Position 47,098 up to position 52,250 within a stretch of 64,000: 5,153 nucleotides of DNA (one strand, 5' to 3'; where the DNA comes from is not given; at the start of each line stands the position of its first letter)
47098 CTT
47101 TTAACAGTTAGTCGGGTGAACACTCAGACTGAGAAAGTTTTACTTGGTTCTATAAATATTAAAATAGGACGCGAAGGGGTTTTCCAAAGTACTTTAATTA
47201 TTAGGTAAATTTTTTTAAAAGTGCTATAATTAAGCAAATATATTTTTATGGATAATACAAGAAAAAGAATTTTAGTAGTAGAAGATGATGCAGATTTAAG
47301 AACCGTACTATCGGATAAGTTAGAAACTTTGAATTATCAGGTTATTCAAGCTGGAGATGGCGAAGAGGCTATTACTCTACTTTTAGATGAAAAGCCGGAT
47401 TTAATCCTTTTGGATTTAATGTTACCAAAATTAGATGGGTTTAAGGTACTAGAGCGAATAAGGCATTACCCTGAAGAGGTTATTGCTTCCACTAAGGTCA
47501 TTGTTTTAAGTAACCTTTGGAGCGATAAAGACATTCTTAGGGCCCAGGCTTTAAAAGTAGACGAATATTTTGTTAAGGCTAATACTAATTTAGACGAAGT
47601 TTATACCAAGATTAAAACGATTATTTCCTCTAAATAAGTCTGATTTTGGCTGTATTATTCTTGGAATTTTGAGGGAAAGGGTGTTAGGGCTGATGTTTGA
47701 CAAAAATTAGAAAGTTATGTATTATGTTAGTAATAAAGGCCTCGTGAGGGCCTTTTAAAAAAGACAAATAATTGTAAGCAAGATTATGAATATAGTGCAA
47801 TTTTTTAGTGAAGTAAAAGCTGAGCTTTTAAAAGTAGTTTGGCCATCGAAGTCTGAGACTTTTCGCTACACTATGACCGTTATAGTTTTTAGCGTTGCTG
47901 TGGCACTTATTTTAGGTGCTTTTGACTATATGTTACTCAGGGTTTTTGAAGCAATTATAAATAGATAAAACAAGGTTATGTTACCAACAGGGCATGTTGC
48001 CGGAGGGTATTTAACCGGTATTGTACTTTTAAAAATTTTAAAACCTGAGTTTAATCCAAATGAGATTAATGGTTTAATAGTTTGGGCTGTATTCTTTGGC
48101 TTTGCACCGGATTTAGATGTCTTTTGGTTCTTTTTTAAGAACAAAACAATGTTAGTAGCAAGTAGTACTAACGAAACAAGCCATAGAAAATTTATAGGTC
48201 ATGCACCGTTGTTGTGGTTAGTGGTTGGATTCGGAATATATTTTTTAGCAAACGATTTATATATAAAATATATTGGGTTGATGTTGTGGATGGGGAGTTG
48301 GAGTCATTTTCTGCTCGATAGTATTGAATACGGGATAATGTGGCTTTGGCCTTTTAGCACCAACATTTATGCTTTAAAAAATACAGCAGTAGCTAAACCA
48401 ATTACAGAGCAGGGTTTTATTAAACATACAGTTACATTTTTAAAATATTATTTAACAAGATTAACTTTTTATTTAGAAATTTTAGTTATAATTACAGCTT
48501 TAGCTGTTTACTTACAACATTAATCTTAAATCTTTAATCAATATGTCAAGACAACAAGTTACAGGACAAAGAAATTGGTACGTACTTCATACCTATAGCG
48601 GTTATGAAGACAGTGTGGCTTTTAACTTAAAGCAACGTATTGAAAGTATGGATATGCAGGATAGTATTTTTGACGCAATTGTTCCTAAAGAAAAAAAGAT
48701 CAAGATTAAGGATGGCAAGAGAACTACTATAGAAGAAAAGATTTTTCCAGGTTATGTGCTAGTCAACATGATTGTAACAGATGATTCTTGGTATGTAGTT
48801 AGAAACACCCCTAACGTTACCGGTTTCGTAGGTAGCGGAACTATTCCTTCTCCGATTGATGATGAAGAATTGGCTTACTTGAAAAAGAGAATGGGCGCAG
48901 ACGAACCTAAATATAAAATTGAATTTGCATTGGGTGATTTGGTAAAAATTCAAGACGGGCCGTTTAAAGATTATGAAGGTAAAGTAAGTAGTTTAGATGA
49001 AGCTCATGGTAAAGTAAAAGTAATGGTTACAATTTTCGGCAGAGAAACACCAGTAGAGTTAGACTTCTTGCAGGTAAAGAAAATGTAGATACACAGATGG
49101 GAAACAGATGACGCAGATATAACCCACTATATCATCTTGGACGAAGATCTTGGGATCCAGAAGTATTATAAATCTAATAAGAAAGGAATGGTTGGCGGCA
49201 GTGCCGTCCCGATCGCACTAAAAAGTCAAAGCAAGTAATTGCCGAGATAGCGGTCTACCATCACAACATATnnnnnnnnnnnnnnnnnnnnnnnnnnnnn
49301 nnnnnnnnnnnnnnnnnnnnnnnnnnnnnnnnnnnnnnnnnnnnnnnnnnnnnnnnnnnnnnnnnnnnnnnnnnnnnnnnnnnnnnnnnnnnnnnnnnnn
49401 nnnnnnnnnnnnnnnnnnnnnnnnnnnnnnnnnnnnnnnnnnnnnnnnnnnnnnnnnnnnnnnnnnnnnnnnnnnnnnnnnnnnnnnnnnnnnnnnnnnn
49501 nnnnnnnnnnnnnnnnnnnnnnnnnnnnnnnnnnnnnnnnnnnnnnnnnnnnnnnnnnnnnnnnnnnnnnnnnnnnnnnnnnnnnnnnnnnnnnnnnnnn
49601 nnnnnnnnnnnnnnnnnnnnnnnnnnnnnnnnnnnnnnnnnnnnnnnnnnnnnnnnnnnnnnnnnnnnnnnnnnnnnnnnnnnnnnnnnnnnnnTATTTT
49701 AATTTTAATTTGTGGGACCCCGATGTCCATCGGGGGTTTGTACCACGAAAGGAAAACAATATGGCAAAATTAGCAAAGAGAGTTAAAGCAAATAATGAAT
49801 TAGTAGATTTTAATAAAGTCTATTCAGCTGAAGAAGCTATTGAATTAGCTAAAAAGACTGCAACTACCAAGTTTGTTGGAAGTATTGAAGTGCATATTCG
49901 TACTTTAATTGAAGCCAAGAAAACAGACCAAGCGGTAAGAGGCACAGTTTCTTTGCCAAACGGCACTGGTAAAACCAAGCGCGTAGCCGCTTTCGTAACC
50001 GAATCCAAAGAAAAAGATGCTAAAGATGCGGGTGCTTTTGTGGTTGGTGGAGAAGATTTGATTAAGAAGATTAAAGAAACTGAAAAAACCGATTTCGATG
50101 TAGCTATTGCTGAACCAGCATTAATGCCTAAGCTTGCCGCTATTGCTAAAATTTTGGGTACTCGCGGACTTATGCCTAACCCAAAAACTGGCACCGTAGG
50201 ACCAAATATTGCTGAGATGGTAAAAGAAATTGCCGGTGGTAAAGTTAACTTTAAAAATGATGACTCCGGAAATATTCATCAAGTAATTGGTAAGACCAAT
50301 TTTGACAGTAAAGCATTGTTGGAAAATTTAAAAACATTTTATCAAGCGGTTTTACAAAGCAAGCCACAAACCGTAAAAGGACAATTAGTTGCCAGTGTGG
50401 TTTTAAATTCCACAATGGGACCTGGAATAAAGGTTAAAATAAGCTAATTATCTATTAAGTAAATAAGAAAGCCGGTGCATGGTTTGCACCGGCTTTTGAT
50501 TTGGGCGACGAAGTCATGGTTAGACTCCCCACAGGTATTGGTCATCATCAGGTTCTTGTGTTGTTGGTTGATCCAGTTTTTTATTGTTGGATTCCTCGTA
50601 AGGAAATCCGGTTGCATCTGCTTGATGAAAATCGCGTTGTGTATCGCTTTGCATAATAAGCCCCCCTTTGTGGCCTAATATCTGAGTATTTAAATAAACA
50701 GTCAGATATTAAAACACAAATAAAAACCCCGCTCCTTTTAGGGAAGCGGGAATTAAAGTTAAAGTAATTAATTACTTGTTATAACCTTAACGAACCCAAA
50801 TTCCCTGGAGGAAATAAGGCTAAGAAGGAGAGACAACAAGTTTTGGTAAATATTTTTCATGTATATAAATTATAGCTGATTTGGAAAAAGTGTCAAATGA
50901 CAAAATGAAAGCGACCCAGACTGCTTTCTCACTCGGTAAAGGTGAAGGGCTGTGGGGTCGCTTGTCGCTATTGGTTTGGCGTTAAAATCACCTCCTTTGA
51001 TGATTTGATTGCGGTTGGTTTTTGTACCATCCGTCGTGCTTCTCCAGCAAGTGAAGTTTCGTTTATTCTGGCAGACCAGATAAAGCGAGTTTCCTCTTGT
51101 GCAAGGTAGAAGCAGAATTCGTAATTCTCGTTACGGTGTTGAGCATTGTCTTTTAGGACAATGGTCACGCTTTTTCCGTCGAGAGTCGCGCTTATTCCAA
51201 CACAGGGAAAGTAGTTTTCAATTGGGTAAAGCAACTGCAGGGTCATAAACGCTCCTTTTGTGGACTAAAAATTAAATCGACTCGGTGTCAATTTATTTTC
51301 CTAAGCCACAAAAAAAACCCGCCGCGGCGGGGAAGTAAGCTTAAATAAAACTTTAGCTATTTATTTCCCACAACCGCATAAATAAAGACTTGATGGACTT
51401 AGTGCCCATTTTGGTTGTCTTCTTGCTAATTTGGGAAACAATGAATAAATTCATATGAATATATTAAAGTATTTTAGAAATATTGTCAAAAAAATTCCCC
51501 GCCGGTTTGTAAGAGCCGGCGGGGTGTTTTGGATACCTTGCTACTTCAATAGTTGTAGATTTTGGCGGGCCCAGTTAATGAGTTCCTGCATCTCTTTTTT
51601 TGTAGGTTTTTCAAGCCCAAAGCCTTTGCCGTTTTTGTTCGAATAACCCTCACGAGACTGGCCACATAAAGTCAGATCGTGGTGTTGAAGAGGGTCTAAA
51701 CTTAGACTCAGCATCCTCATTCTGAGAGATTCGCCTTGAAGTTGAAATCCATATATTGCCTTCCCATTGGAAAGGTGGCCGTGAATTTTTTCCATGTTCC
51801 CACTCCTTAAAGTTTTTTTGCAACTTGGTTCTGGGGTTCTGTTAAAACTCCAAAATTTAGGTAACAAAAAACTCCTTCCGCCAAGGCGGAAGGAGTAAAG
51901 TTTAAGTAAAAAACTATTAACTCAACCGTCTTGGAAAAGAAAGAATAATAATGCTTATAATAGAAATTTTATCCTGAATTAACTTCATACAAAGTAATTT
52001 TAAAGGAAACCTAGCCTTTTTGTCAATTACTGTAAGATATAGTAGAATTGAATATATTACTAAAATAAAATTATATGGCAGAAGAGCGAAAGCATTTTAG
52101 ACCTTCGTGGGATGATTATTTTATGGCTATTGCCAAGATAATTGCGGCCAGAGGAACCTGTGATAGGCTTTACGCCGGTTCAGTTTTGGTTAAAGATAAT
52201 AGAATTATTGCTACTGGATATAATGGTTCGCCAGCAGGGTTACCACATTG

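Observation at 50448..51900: Island 3: a chain of individually insulated mini-cassettes between rplA and the dCMP deaminase gene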

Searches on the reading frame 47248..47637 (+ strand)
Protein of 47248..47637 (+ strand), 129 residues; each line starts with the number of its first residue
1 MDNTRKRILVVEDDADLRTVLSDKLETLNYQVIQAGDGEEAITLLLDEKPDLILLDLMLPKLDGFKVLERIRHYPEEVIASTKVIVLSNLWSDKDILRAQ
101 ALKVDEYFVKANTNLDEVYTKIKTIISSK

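Call 90: search_protein_families(library=pfam, proteins=[window:47248-47637:+], max_evalue=0.001)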
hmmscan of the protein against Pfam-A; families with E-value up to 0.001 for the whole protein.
window:47248-47637:+ (129 aa): 1 family
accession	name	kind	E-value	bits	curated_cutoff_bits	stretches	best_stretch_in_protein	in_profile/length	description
PF00072.30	Response_reg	-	8.1e-20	71.5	30.2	1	8-116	1-104/111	Response regulator receiver domain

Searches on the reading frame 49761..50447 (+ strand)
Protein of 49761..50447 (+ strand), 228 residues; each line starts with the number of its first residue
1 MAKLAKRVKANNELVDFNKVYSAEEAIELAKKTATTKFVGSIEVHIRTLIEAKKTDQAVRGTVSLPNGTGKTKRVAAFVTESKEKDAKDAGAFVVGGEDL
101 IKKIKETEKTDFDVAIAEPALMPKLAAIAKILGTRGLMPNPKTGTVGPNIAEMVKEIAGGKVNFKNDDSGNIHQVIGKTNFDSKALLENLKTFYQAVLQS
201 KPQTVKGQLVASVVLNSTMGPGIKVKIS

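Call 14: find_related_loci(query=window:49761-50447:+, collection=genome_contigs, flank=6000)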
Query window:49761-50447:+ (228 aa) in genome_contigs; peptide patterns used: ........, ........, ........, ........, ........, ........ (x = any residue, [..] = any of these).
600 stretches matched a pattern (row limit reached: there are more); 599 encode a relative of the query (tblastn E <= 1e-3); the best 80 are kept; 80 distinct loci.
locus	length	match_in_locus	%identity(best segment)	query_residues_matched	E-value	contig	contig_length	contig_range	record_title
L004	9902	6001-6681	70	1-227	8e-98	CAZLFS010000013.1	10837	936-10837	MAG TPA_asm: uncultured Candidatus Saccharibacteria bacterium isolate SRP272529_co1_253 genome assembly, contig: NODE_11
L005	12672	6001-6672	64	4-227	4e-92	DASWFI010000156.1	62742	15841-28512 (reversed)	MAG TPA_asm: Patescibacteria group bacterium isolate SMAG_U2785 k141_4005581, whole genome shotgun sequence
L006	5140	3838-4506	63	4-226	2e-89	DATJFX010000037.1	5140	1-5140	MAG TPA_asm: Candidatus Methylomirabilota bacterium isolate SMAG_U15471 k141_9675620, whole genome shotgun sequence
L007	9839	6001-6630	53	4-227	4e-73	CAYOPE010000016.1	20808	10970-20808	MAG TPA_asm: uncultured Candidatus Saccharibacteria bacterium isolate SRP273308_co1_413 genome assembly, contig: NODE_26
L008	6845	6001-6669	49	3-225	3e-69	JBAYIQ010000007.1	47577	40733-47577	MAG: Patescibacteria group bacterium isolate SO_2016_GW1_34 scaffold01421_OW334_2016, whole genome shotgun sequence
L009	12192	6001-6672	50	1-225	2e-67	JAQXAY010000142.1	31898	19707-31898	MAG: Saprospiraceae bacterium isolate cluster4_bin.118 k119_843682, whole genome shotgun sequence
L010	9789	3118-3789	51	1-225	2e-65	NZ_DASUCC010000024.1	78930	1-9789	MAG: Actinophytocola sp. isolate SMAG_U2539 k141_937563, whole genome shotgun sequence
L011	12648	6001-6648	49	13-228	4e-65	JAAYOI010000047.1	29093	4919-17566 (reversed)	MAG: Mollicutes bacterium isolate AS21ysBPME_343 107940_AS21, whole genome shotgun sequence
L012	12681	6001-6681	48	1-228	2e-64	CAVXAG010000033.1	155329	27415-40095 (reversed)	MAG: uncultured Actinomycetota bacterium isolate MFD09286.bin.1.212 genome assembly, contig: contig_74834, whole genome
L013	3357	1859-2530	48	1-225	9e-64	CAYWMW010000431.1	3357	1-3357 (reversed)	MAG TPA_asm: uncultured Lewinella sp. isolate SRP268394_co1_146 genome assembly, contig: NODE_37172_length_3357_cov_15.9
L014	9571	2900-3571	48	1-225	2e-63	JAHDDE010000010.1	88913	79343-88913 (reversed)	MAG: Saprospiraceae bacterium isolate MAG-150 RZ_709, whole genome shotgun sequence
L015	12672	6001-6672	50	1-225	4e-63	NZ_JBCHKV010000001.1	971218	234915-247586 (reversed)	Mycobacterium sp. 050272 contig00001, whole genome shotgun sequence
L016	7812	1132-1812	47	1-228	9e-63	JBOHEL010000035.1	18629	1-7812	MAG: Sciscionella sp. isolate SE1509_metabat2.bin.19 NODE_459_length_18629_cov_2.231651, whole genome shotgun sequence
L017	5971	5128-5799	48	1-225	2e-62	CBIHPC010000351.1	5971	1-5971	MAG TPA_asm: uncultured Niastella sp. isolate SRR18156214_maxbin2_6 genome assembly, contig: ERZ27336874.6002, whole gen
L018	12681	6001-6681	45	3-226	9e-63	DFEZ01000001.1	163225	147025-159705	MAG TPA_asm: Bacillales bacterium UBA3789 UBA3789_contig_461, whole genome shotgun sequence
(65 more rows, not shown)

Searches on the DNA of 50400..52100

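Call 9: search_rna_families(source=window, start=50400, end=52100, threshold=evalue, max_evalue=10, show_alignments=3)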
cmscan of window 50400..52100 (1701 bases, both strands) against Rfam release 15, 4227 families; matches with E-value up to 10: 39.
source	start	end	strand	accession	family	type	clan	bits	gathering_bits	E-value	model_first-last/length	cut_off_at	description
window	51866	51985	-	RF02452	ncr1575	Gene; sRNA;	-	33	60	0.014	1-212/212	no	Bacillus sRNA ncr1575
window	51857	51931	-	RF00519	suhB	Gene; sRNA;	CL00108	31.2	41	0.00045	1-77/77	no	Makes More Granules Regulator RNA (mmgR)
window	51463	51528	+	RF02901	AaHKsRNA41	Gene; sRNA;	-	28.9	97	0.00029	1-187/187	no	Aggregatibacter sRNA 41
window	51864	51944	-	RF00515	PyrR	Cis-reg;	-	25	54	0.91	1-115/115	no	PyrR binding site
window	50659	50728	-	RF00906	MIR1120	Gene; miRNA;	-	23.6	86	0.089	1-87/87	no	MIR1120/MIR1122 microRNA precursor family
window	51431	51532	+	RF01470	rli38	Gene; sRNA;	-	23.2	49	2.2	1-150/150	no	Listeria sRNA rli38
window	51857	51952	-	RF00557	L10_leader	Cis-reg; leader;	-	22.7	44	0.47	1-138/138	no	Ribosomal protein L10 leader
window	51441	51533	+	RF02905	sRNA41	Gene; sRNA;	-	22.5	45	0.77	1-113/113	no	Archaeal Small RNA 41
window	50678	50757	+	RF02450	ncr1175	Gene; sRNA;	-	22.1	60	0.39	1-110/110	no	Bacillus sRNA ncr1175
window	51359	51541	+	RF03532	SQ2397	Cis-reg;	-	21.6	100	0.48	1-243/243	no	Cis-regulator of HTH transcription factor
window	51256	51331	-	RF00340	SNORA36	Gene; snRNA; snoRNA; HACA-box;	CL00035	21.4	43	0.71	1-132/132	no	Small nucleolar RNA SNORA36 family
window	50707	50829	-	RF02325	TtnuHACA18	Gene; snRNA; snoRNA; HACA-box;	-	21.2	100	3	1-130/130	no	Tetrahymena snoRNA TtnuHACA18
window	50712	50864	-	RF00557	L10_leader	Cis-reg; leader;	-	20.7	44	1.2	1-138/138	no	Ribosomal protein L10 leader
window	50425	50502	+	RF00506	Thr_leader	Cis-reg; leader;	-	19.6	55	0.99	1-118/118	no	Threonine operon leader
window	51471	51538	+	RF02067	STnc310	Gene; sRNA;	-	19.2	40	1.5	1-61/61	no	Salmonella enterica sRNA STnc310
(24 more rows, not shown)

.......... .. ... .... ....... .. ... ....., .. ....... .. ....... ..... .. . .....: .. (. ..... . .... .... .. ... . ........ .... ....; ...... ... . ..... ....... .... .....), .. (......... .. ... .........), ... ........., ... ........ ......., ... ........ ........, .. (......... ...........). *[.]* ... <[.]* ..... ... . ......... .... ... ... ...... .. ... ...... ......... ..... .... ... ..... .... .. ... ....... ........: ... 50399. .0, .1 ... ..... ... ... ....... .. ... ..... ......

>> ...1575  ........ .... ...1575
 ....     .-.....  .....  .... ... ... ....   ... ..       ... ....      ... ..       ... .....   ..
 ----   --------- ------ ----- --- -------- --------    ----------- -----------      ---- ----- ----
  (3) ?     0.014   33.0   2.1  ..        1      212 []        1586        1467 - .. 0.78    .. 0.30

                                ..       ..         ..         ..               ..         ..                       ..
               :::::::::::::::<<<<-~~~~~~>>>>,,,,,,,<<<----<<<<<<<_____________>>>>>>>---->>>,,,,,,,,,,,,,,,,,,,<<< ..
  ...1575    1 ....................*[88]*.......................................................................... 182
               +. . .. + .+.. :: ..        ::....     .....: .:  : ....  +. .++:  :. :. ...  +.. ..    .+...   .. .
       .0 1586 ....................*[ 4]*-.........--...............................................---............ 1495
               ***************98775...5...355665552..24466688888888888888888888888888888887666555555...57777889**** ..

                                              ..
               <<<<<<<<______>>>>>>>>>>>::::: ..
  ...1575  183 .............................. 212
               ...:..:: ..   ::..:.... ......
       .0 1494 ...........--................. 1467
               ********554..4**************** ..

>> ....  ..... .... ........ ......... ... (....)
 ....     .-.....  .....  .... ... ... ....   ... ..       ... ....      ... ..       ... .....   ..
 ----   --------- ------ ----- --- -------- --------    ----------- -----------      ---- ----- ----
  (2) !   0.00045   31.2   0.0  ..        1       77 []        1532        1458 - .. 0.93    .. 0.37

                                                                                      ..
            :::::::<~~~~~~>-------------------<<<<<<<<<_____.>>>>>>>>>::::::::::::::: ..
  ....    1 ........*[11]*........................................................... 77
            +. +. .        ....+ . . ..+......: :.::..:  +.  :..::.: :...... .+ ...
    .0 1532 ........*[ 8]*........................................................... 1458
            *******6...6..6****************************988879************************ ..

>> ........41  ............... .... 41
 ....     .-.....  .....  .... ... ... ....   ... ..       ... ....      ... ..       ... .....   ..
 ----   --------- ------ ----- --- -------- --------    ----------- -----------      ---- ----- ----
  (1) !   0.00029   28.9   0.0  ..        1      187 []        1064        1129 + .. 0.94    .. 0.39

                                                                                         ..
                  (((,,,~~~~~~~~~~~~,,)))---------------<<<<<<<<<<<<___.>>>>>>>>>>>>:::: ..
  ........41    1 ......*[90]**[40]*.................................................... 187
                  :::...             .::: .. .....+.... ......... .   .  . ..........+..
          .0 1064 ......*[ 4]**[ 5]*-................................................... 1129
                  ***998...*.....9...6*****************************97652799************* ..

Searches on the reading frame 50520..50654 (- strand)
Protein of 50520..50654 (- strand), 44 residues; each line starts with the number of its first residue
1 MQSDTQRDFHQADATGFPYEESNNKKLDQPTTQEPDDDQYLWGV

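Call 8: search_protein_families(library=pfam, proteins=[window:50520-50654:-], max_evalue=1)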
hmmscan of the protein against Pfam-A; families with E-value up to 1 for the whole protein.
window:50520-50654:- (44 aa): 0 families

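Call 10: search_protein_families(library=phrogs, proteins=[window:50520-50654:-], max_evalue=1)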
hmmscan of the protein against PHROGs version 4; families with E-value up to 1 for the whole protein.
window:50520-50654:- (44 aa): 0 families

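Call 11: search_protein_families(library=ncbifam, proteins=[window:50520-50654:-], max_evalue=1)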
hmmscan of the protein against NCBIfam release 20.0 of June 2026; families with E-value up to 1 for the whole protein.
window:50520-50654:- (44 aa): 0 families

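Call 78: search_protein_families(library=padloc, proteins=[window:50520-50654:-], max_evalue=0.1)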
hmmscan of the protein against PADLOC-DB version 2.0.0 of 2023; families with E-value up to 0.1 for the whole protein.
window:50520-50654:- (44 aa): 0 families

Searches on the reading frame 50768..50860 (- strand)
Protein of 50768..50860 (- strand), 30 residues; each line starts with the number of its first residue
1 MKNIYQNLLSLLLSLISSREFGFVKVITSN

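Call 8: search_protein_families(library=pfam, proteins=[window:50768-50860:-], max_evalue=1)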
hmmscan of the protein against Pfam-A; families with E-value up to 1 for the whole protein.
window:50768-50860:- (30 aa): 1 family
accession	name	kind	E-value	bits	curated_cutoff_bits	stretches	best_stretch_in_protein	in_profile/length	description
PF18519.6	Sgf11_N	-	0.035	14.1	26.2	1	2-27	8-33/39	SAGA-associated factor 11 N-terminal domain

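Call 10: search_protein_families(library=phrogs, proteins=[window:50768-50860:-], max_evalue=1)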
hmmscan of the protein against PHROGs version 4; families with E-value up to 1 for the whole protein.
window:50768-50860:- (30 aa): 0 families

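Call 11: search_protein_families(library=ncbifam, proteins=[window:50768-50860:-], max_evalue=1)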
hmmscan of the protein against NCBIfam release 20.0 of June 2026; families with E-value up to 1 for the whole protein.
window:50768-50860:- (30 aa): 0 families
